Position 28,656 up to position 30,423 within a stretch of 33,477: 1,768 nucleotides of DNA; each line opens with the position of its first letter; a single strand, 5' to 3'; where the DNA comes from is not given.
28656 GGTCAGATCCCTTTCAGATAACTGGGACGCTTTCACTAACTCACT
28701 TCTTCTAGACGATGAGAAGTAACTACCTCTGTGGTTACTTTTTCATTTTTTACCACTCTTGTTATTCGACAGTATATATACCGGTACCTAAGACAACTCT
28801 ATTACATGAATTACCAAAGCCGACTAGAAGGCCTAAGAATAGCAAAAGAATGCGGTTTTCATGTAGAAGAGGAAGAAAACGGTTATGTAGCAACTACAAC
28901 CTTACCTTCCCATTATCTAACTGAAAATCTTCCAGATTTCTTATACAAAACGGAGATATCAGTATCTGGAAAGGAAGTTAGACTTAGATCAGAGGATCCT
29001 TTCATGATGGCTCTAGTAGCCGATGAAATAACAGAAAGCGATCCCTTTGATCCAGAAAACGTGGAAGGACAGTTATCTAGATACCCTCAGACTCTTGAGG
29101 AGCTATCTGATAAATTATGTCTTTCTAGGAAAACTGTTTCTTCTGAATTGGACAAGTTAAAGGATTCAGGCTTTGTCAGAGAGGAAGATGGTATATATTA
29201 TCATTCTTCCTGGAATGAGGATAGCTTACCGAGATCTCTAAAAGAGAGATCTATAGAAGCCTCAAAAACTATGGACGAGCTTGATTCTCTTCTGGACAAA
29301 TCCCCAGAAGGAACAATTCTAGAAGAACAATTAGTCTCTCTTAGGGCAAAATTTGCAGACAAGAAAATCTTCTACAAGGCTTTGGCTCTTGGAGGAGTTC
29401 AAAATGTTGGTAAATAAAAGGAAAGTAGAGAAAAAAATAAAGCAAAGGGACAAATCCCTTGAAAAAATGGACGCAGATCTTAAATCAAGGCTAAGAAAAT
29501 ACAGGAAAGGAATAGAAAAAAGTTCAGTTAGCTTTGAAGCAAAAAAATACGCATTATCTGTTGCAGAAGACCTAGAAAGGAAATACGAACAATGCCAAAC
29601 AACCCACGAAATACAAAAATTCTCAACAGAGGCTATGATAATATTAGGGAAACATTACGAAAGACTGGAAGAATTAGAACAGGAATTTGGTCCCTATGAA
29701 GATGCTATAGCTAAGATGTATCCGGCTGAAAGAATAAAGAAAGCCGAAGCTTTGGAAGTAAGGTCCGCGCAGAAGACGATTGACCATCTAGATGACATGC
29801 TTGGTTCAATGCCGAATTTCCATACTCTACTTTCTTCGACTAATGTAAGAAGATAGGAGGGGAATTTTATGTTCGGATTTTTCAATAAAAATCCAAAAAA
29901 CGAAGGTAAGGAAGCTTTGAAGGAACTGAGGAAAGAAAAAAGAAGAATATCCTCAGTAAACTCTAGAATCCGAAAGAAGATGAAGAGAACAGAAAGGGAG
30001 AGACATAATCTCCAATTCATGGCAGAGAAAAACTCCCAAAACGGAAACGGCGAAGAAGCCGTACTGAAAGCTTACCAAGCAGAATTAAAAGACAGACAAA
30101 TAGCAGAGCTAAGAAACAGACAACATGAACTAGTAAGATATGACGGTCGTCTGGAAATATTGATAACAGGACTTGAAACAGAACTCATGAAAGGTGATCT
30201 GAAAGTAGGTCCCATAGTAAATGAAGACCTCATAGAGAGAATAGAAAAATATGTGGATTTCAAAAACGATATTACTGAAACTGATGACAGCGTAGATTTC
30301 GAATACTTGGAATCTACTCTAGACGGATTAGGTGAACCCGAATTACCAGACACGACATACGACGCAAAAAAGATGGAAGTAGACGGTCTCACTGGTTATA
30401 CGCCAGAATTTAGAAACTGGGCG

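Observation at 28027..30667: Co-oriented cluster pairing ESCRT-III/PspA-like proteins with two DNA-binding proteins, with no Vps4/CdvC in view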

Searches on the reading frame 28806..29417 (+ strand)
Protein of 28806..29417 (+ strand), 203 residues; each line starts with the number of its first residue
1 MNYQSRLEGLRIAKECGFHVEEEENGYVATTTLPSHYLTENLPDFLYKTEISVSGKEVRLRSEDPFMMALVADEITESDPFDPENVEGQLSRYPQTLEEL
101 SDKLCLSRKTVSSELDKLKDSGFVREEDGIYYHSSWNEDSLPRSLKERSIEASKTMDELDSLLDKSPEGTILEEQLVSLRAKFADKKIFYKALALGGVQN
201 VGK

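Call 3: search_protein_families(library=pfam, proteins=[window:28806-29417:+], max_evalue=1)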
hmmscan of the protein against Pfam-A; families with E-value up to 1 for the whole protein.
window:28806-29417:+ (203 aa): 12 families
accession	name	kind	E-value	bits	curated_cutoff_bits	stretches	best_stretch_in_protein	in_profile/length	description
PF01022.26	HTH_5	-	5e-05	23.5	22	1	89-125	10-46/47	Bacterial regulatory protein, arsR family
PF01047.28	MarR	-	0.00097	19.4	24.6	1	94-125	17-48/59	MarR family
PF13730.12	HTH_36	-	0.0015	18.8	25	1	93-124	25-55/55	Helix-turn-helix domain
PF08279.18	HTH_11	-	0.0017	18.6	25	1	92-123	13-44/55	HTH domain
PF13545.12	HTH_Crp_2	-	0.0018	18.6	27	1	93-127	21-55/70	Crp-like helix-turn-helix domain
PF25213.1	HVO_A0261_N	-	0.0033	17.7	35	1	89-131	19-61/86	HVO_A0261 N-terminal domain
PF01978.25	TrmB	-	0.0035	17.6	25.6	1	91-131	19-59/68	Sugar-specific transcriptional regulator TrmB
PF12840.13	HTH_20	-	0.0045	17.4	27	1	89-126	12-50/51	Helix-turn-helix domain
PF14502.12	HTH_41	-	0.012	15.5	25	1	96-125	8-37/48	Helix-turn-helix domain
PF12802.13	MarR_2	-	0.013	16.1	27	1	90-127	14-53/61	MarR family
PF24033.1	DUF7342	-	0.047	14.1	31.6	1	92-159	15-82/150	Family of unknown function (DUF7342)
PF13412.12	HTH_24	-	0.081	13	21.9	1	96-125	19-48/48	Winged helix-turn-helix DNA-binding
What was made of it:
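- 28806..29417 (+): Acidic 203-aa protein with a central winged-helix domain (aa ~89-131) and a helical C-terminus. Either an adaptor like the wH proteins encoded upstream of ESCRT-III in other archaea, or an ordinary regulator. Pfam HTH_5 E 5e-5, with MarR, TrmB and HTH_20 weaker (call 3).
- On ESCRT-II-like wH adaptor (applied to the wHTH protein, 28806-29417): One wH domain is detected (HTH_5 E 5e-5, call 3) and the gene lies upstream of p203 in the same operon.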

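Call 17: search_protein_families(library=ncbifam, proteins=[window:28806-29417:+], max_evalue=1)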
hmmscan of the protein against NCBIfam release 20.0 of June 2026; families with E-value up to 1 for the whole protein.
window:28806-29417:+ (203 aa): 12 families
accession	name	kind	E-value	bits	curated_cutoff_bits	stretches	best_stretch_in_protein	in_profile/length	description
TIGR00122.1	birA_repr_reg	equivalog_domain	0.00064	19.6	70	1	97-123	16-42/69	biotin operon repressor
NF040939.2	trans_reg_lrs14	equivalog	0.001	19.1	90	1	94-126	36-68/103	Lrs14 family HTH-type transcriptional regulator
NF033788.1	HTH_metalloreg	subfamily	0.003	17.3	55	1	96-127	27-58/77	metalloregulator ArsR/SmtB family transcription factor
NF053606.1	Sta1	subfamily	0.0047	17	80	1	94-127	34-67/100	Sta1 family transcriptional regulator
NF052290.2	MocR_like_YczR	exception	0.03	13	487.4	1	99-129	48-78/458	MocR-like transcription factor YczR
TIGR01884.1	cas_HTH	subfamily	0.032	13.6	60.2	1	98-128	160-190/202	CRISPR-associated CARF protein Csa3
NF001962.0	PRK00736.1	equivalog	0.044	13.5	72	0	86-118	11-43/69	hypothetical protein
NF047906.1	CdPbTransRegCmtR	equivalog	0.049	13.6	150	1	98-127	38-67/104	Cd(II)/Pb(II)-sensing metalloregulatory transcriptional regulator CmtR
NF041413.1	ArsR_Rv2640c_fam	equivalog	0.1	13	155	1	98-141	62-106/118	Rv2640c family ArsR-like transcriptional regulator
TIGR02980.1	SigBFG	subfamily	0.1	12.2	234.35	0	141-176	81-116/227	SigB/SigF/SigG family RNA polymerase sigma factor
NF041396.1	TranRegLrp_Halo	equivalog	0.17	11.8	190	1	82-126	7-51/149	HTH-type transcriptional regulator Lrp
NF052281.1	rhizopine_MocR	equivalog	0.18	10.4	650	1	98-134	46-82/479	rhizopine catabolism transcriptional regulator MocR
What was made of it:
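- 28806..29417 (+): NCBIfam Lrs14 and ArsR weak (call 17).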

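Call 61: search_protein_families(library=phrogs, proteins=[window:28806-29417:+], max_evalue=0.01)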
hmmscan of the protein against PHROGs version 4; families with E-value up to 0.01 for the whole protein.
window:28806-29417:+ (203 aa): 2 families
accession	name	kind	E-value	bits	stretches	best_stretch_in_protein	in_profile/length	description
phrog_7498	-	DNA, RNA and nucleotide metabolism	0.0045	17.2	1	87-126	49-88/296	DnaD-like helicase loader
phrog_1032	-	DNA, RNA and nucleotide metabolism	0.0059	17.6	1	98-128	41-71/281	replication initiation protein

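Call 68: search_solved_structures(query=window:28806-29417:+, max_evalue=5)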
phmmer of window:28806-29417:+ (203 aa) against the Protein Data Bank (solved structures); distinct sequences matched with E-value up to 5: 16.
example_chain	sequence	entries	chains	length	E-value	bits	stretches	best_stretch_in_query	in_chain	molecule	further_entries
1ku9_A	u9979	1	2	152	0.097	16.1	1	90-169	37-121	hypothetical protein MJ223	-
9s1j_A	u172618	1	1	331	0.13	15.6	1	3-96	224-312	Isopenicillin N synthase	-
8bbb_A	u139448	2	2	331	0.15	15.4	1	3-96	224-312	Isopenicillin N synthase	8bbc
8bb9_A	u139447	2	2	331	0.17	15.3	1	3-96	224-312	Isopenicillin N synthase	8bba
7zoe_A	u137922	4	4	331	0.21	15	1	3-96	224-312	Isopenicillin N synthase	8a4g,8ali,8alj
8bbd_A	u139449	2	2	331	0.21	15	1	3-96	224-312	Isopenicillin N synthase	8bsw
8bsv_A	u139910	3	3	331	0.22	14.9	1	3-96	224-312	Isopenicillin N synthase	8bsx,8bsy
8p47_A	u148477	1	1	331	0.22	14.9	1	3-96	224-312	Isopenicillin N synthase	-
1bk0_A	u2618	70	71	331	0.27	14.6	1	3-96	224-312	ISOPENICILLIN N SYNTHASE | ISOPENICILLIN N SYNTHETASE | Anaerobic Fixed Target Structure of Isopenicillin N synthase in complex with Fe and ACV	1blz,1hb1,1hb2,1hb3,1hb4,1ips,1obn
6zam_A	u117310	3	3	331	0.27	14.6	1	3-96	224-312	Isopenicillin N synthase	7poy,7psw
2bjs_A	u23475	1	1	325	0.28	14.5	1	3-96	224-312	ISOPENICILLIN N SYNTHETASE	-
8ptv_A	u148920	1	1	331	0.35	14.3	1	3-96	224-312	Isopenicillin N synthase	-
9hwf_A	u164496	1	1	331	0.35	14.2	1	3-96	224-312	Isopenicillin N synthase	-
8rdb_A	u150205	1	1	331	0.35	14.2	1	3-96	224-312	Isopenicillin N synthase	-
8p46_A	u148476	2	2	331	0.36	14.2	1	3-96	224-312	Isopenicillin N synthase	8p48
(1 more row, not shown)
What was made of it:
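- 28806..29417 (+): PDB best hit MJ223, E 0.097 (call 68).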

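Call 69: search_protein_families(library=padloc, proteins=[window:28806-29417:+], max_evalue=0.01)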
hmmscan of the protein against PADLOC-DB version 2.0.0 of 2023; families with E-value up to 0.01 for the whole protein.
window:28806-29417:+ (203 aa): 5 families
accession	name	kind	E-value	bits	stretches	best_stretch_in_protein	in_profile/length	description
PDLC01044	Csa3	-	0.00019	19.4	1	90-131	145-184/194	Type I-A associated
PDLC01438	Csa3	-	0.00024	19.2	1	95-162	160-213/305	"CAS-I,CAS-II,CAS-III,CAS-IV,CAS-V,CAS-VI; associated_signaling"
PDLC01879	CARF3--CARF_TM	-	0.0033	15.1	1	97-129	173-205/222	-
PDLC01848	CARF3--CARF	-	0.0073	14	0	95-128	150-183/197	-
PDLC01434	CasR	-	0.0089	13.9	0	97-127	144-174/191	"CAS-I,CAS-II,CAS-III,CAS-IV,CAS-V,CAS-VI; associated_signaling"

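Call 86: find_related_loci(query=window:28806-29417:+, collection=viral_contigs, flank=8000)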
Query window:28806-29417:+ (203 aa) in viral_contigs; peptide patterns used: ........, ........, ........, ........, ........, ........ (x = any residue, [..] = any of these).
6 stretches matched a pattern, but none encodes a relative of the query by tblastn (E <= 1e-3).
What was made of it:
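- Tried and rejected: The wHTH protein found nothing in IMG/VR (call 86).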

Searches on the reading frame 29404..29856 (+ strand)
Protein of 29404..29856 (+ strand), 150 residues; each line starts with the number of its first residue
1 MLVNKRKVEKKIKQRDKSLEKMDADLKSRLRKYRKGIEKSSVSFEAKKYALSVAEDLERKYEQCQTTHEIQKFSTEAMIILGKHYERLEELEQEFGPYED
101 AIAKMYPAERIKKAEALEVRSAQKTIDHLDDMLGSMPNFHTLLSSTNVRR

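Call 3: search_protein_families(library=pfam, proteins=[window:29404-29856:+], max_evalue=1)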
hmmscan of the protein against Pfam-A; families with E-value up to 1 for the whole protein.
window:29404-29856:+ (150 aa): 7 families
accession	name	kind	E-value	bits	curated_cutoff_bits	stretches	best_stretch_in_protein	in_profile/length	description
PF13863.11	DUF4200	-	0.045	14.5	29.7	1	6-107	23-118/119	Domain of unknown function (DUF4200)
PF18210.6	Knl1_RWD_C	-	0.088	13.4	27.8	1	86-132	11-56/151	Knl1 RWD C-terminal domain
PF02298.23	Cu_bind_like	-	0.11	12.9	20.8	1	42-80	24-62/84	Plastocyanin-like domain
PF21852.1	DUF6911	-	0.12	12.5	24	1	36-86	52-100/128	Family of unknown function (DUF6911)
PF23831.1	DUF7201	-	0.13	12.4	27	1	68-129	34-96/142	Coiled-coil region of unknown function (DUF7201)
PF23464.1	WWE_3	-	0.17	12.6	24.5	0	48-72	11-35/84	WWE domain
PF03938.19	OmpH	-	0.55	10.9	32.4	0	5-78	21-93/141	Outer membrane protein (OmpH-like)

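Call 10: find_homologous_proteins(query=window:29404-29856:+, max_evalue=0.01)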
Query window:29404-29856:+ (150 aa): 1 proteins with E <= 0.01 among 21 candidates.
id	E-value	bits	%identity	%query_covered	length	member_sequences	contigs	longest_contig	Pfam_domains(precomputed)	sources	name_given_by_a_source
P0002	1.2e-88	312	100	100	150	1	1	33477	-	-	-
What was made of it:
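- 29404..29856 (+): p150: orphan all-helical protein (helices 2-39, 44-62, 67-105, 108-135) with a basic N-terminus. Not an ESCRT-III paralogue by any test run here. No homologue (call 10).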

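Call 17: search_protein_families(library=ncbifam, proteins=[window:29404-29856:+], max_evalue=1)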
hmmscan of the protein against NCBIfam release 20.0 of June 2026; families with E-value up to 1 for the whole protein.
window:29404-29856:+ (150 aa): 2 families
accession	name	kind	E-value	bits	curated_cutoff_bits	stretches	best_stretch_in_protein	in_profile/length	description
NF011693.0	PRK15113.1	equivalog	0.041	13.5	150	1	38-120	27-106/214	glutathione transferase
NF033542.1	transpos_IS110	equivalog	0.12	11.5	140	1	15-112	129-217/343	IS110 family RNA-guided transposase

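Call 43: predict_structure(protein=window:29404-29856:+)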
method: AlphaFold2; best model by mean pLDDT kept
length: 150 residues; sequences in the alignment: 1
mean_pLDDT: 78.2   pTM: 0.50
mean pLDDT of the five models: 78.2, 77.4, 76.2, 74.5, 68.0
residues with pLDDT >= 90: 30; 70-90: 77; 50-70: 38; < 50: 5
segments of 3 or more residues with pLDDT < 50: 147-150
pLDDT, mean of each block of 10 residues (from residue 1): 78 87 88 89 86 92 89 90 87 70 60 62 78 67 49
secondary structure, 60 per line:
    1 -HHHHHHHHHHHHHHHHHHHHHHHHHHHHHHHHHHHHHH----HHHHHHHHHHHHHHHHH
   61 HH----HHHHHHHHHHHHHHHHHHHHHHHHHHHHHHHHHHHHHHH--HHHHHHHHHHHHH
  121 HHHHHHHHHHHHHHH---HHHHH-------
elements in order: H2-39 H44-62 H67-105 H108-135 H139-143
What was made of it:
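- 29404..29856 (+): AF2 pLDDT 78 (call 43).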

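Call 46: fold_search(model_id=the predicted structure, library=pdb)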
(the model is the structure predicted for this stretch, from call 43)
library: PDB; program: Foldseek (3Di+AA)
matches with E <= 10: 172; with E <= 0.001: 0
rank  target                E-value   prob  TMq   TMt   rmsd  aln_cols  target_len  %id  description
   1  6odd_B                2.5e-01  1.00  0.40  0.75   1.9        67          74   21  Crystal structure of the human complex ACP-ISD11 (released 2019-11-27)
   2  6irz                  7.3e-01  0.75  0.39  0.14  12.6       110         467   16  Crystal structure of the zebrafish cap-specific adenosine methyltransferase bound to SAH and m7G-capped RNA (released 2018-12-05)
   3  6iry                  7.3e-01  0.75  0.39  0.14  12.6       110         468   16  Crystal structure of the zebrafish cap-specific adenosine methyltransferase bound to SAH (released 2018-12-05)
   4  6is0_A                1.2e+00  0.54  0.38  0.14  12.6       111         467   16  Crystal structure of the zebrafish cap-specific adenosine methyltransferase bound to SAH and m7G-capped RNA (released 2018-12-05)
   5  6f03_D                1.3e+00  0.09  0.21  0.20  17.6       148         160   11  The crystal structure of secreted antigen BPSL2520 (released 2018-12-05)
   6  6uxe_B                1.4e+00  0.87  0.42  0.68   2.2        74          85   19  Structure of the human mitochondrial desulfurase complex Nfs1-ISCU2(M140I)-ISD11 with E.coli ACP1 at 1.57 A resolution (released 2019-11-20)
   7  6w1d_B                1.6e+00  0.84  0.42  0.69   2.2        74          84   19  Structure of human mitochondrial complex Nfs1-ISCU2 (WT)-ISD11 with E.coli ACP1 at 1.8 A resolution (NIAU)2 (released 2020-03-18)
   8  5bs1_B                1.6e+00  0.38  0.34  0.42  15.7       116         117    9  Crystal structure of RbcX-IIa from Chlamydomonas reinhardtii (released 2015-08-05)
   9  3okq                  1.6e+00  0.15  0.26  0.30  21.1       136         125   15  Crystal structure of a core domain of yeast actin nucleation cofactor Bud6 (released 2011-09-14)
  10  5wkp_F                2.1e+00  0.63  0.38  0.65   5.1        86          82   17  Crystal Structure of the Human mitochondrial Cysteine Desulfurase in complex with ISD11 and Iron-Sulfur Cluster Scaffo (released 2017-11-15)
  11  2m6u_MODEL_1_A        2.1e+00  0.33  0.32  0.51   4.5        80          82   12  NMR Structure of CbpAN from Streptococcus pneumoniae (released 2014-04-16)
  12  5bs1_C                2.1e+00  0.28  0.33  0.41  15.6       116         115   10  Crystal structure of RbcX-IIa from Chlamydomonas reinhardtii (released 2015-08-05)
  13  6a93_B                2.3e+00  0.09  0.24  0.12  17.0       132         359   17  Crystal structure of 5-HT2AR in complex with risperidone (released 2019-02-13)
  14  6zvr_A                2.3e+00  0.08  0.22  0.16  28.8       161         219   14  C11 symmetry: Bacterial Vipp1 and PspA are members of the ancient ESCRT-III membrane-remodeling superfamily. (released 2021-08-04)
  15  4m70_I                2.6e+00  0.18  0.28  0.38   8.0        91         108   15  Crystal structure of potato Rx-CC domain in complex with RanGAP2-WPP domain (released 2013-11-13)
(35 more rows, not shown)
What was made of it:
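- On ESCRT-III paralogue (applied to p150, 29404-29856): Foldseek top hits are ISD11/LYR and others, with Vipp1 at probability <0.1 (call 46).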

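Call 61: search_protein_families(library=phrogs, proteins=[window:29404-29856:+], max_evalue=0.01)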
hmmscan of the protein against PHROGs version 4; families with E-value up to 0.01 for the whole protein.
window:29404-29856:+ (150 aa): 1 family
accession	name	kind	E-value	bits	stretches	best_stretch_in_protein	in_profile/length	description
phrog_3463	-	unknown function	0.0069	17.6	0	80-109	8-35/35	-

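Call 69: search_protein_families(library=padloc, proteins=[window:29404-29856:+], max_evalue=0.01)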
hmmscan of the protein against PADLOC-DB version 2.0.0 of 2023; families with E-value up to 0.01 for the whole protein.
window:29404-29856:+ (150 aa): 1 family
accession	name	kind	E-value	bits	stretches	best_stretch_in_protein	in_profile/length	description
PDLC04712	PDC-M57A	-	0.0061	14.9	0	71-116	37-81/138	-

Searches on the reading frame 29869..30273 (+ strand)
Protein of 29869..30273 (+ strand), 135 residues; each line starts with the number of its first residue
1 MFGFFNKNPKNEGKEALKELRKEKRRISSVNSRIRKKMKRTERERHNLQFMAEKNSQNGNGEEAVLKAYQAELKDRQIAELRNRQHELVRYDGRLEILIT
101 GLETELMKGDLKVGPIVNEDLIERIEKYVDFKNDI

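Call 73: search_protein_families(library=pfam, proteins=[window:29869-30273:+, window:29869-30195:+], max_evalue=10)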
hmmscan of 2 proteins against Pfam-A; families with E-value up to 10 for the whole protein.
seq(135 aa): 3 families
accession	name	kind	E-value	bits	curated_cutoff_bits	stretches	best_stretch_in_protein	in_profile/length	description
PF14362.11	DUF4407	-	0.015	15.1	31.3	1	16-87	132-209/297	Domain of unknown function (DUF4407)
PF02601.20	Exonuc_VII_L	-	0.57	10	35.9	1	16-96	181-267/315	Exonuclease VII, large subunit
PF07851.19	TMEM120A-B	-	1.3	8.7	29.8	1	14-94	15-95/324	TMEM120A/B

seq(109 aa): 4 families
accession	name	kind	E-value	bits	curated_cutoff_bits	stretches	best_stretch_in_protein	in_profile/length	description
PF14362.11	DUF4407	-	0.043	13.6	31.3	1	16-87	132-209/297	Domain of unknown function (DUF4407)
PF02601.20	Exonuc_VII_L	-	0.46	10.4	35.9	1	16-96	181-267/315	Exonuclease VII, large subunit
PF08911.16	NUP50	-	0.83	10.7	22.5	1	47-85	13-48/71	NUP50 (Nucleoporin 50 kDa)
PF07851.19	TMEM120A-B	-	2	8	29.8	1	14-93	15-94/324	TMEM120A/B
